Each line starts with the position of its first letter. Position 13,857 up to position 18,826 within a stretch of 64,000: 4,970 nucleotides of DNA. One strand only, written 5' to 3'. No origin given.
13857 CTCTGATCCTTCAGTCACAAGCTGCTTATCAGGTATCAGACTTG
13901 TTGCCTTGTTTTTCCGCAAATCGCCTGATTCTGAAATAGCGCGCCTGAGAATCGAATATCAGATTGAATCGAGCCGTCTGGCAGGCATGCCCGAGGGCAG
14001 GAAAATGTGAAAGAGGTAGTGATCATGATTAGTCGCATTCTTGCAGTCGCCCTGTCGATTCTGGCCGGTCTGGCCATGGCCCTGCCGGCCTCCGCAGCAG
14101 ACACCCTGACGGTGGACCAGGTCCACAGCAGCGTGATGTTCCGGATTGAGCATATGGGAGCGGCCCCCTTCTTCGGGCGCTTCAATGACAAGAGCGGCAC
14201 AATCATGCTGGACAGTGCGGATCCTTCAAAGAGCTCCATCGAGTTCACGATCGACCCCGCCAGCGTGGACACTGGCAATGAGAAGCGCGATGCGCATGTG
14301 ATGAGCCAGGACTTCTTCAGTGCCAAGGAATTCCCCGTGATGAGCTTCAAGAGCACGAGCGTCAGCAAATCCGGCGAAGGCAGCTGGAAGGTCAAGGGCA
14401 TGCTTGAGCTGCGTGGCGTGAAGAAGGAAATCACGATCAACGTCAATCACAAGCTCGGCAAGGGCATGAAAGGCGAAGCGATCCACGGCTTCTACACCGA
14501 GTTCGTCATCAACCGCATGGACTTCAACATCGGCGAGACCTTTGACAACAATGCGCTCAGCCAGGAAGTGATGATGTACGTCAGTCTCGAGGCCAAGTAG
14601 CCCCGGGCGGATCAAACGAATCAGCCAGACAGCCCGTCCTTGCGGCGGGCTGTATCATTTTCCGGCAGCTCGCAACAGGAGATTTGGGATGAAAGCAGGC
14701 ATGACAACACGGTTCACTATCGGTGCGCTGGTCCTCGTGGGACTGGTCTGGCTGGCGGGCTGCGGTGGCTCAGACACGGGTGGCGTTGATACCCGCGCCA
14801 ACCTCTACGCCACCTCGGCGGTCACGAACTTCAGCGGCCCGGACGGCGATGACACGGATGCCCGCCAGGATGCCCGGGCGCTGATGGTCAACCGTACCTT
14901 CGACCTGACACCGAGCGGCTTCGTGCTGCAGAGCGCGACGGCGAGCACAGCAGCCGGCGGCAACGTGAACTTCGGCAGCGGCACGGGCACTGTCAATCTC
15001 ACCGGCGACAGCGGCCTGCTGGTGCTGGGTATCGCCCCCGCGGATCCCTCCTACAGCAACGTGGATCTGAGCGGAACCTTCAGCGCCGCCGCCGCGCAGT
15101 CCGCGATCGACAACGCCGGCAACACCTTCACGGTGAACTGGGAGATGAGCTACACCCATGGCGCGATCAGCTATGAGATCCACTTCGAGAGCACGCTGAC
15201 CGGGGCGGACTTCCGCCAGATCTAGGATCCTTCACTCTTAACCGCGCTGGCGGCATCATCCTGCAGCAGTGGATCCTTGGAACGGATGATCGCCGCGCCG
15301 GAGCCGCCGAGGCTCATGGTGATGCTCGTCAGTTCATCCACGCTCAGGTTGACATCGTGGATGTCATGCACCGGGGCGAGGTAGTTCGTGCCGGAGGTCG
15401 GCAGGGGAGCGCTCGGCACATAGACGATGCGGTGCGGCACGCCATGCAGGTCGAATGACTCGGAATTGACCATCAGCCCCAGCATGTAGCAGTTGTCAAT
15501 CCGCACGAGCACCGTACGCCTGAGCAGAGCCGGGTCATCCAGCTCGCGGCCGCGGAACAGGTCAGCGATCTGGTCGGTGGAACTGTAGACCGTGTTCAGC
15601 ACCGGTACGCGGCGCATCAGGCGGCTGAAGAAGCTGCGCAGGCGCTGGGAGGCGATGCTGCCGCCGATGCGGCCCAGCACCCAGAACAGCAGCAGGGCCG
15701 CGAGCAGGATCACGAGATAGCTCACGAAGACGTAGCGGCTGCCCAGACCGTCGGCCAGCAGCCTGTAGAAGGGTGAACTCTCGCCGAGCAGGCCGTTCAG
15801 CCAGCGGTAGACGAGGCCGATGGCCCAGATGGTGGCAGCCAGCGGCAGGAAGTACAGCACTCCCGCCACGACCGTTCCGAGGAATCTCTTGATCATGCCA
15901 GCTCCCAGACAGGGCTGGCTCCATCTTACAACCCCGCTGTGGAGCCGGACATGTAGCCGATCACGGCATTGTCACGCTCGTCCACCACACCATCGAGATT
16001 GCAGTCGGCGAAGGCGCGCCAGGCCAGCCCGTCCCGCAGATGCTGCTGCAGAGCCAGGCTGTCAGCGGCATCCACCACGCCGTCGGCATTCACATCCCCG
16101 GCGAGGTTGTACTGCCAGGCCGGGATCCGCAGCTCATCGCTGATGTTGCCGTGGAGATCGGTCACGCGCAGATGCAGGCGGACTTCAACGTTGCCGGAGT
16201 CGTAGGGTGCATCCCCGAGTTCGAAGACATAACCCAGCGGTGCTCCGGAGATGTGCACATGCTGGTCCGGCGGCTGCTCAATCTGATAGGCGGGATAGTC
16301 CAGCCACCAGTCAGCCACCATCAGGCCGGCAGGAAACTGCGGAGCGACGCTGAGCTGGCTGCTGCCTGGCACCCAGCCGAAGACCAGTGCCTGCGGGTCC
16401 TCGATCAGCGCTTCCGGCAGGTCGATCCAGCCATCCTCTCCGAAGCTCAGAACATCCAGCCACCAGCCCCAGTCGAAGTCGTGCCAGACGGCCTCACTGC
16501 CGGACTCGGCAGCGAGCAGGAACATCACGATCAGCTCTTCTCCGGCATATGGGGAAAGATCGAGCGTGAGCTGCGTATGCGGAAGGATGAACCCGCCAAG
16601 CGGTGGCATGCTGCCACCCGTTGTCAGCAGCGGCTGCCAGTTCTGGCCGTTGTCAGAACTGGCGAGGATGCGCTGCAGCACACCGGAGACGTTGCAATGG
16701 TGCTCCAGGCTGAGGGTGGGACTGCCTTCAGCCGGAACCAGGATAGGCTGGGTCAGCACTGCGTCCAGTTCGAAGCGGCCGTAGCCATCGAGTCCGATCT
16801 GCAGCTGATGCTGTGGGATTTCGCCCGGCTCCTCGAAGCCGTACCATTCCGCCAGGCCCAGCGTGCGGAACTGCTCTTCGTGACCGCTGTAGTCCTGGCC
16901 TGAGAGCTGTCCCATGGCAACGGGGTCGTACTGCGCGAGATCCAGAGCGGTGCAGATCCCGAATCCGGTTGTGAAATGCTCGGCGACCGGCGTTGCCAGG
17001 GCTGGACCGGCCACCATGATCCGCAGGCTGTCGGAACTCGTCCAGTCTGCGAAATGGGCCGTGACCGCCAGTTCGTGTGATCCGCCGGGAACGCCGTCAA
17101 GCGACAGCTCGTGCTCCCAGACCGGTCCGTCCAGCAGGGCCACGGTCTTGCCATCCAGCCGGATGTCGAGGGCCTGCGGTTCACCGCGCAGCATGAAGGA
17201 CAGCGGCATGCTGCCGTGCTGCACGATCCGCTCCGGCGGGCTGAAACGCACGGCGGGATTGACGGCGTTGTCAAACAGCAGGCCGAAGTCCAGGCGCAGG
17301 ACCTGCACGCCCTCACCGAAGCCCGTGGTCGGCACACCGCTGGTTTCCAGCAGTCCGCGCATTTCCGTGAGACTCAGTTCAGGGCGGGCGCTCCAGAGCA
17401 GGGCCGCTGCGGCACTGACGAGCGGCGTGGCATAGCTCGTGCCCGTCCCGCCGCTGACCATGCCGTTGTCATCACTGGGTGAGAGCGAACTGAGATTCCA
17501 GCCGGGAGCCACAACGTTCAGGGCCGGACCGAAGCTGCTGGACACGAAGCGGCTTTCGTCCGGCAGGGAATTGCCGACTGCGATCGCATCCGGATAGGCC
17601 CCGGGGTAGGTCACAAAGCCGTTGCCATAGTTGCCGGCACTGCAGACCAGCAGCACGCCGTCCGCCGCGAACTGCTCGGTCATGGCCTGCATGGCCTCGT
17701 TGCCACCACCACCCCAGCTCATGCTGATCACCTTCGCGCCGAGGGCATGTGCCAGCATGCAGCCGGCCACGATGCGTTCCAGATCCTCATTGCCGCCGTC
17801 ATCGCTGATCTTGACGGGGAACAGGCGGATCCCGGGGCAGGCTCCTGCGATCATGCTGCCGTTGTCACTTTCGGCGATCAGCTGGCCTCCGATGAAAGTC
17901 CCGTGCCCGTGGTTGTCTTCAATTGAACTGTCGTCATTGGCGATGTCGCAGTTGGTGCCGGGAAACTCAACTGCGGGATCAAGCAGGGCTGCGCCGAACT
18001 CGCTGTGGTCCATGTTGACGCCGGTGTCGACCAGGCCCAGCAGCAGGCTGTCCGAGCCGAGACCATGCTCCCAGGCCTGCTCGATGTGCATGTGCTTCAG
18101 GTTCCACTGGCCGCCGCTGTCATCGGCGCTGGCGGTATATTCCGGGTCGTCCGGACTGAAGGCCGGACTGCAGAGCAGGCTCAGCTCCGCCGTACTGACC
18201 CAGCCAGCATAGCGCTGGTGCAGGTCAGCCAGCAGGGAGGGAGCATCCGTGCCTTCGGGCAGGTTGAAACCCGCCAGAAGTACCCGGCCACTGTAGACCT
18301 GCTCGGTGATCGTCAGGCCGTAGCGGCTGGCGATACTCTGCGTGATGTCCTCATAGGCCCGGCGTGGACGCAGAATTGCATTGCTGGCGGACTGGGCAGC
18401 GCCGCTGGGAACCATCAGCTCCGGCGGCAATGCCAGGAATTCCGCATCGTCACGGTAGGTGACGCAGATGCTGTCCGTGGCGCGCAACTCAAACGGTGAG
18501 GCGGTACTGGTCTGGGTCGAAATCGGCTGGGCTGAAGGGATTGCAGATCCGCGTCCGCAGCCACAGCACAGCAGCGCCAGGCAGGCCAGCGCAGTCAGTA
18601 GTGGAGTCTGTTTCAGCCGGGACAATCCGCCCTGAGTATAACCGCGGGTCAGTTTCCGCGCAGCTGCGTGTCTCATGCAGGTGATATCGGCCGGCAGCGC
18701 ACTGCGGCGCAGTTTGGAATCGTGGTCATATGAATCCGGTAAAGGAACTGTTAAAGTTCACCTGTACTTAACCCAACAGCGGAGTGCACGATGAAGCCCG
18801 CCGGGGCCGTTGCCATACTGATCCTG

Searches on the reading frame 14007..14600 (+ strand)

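Call 64: search_protein_families(library=pfam, proteins=[window:14007-14600:+], max_evalue=0.00001)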
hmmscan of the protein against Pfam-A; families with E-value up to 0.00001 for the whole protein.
window:14007-14600:+ (197 aa): 1 family
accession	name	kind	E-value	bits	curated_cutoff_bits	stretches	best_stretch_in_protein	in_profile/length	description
PF04264.18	YceI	-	2.7e-41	141.8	23.7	1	35-196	2-150/150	YceI-like domain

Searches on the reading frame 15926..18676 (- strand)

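Call 64: search_protein_families(library=pfam, proteins=[window:15926-18676:-], max_evalue=0.00001)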
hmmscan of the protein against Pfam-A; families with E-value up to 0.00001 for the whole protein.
window:15926-18676:- (916 aa): 2 families
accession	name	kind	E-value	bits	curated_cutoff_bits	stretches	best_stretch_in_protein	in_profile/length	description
PF00082.27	Peptidase_S8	-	1e-41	143.6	21.8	1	211-447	4-273/288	Subtilase family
PF00404.24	Dockerin_1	-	3.1e-07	30.9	22.9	1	859-905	1-51/57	Dockerin type I domain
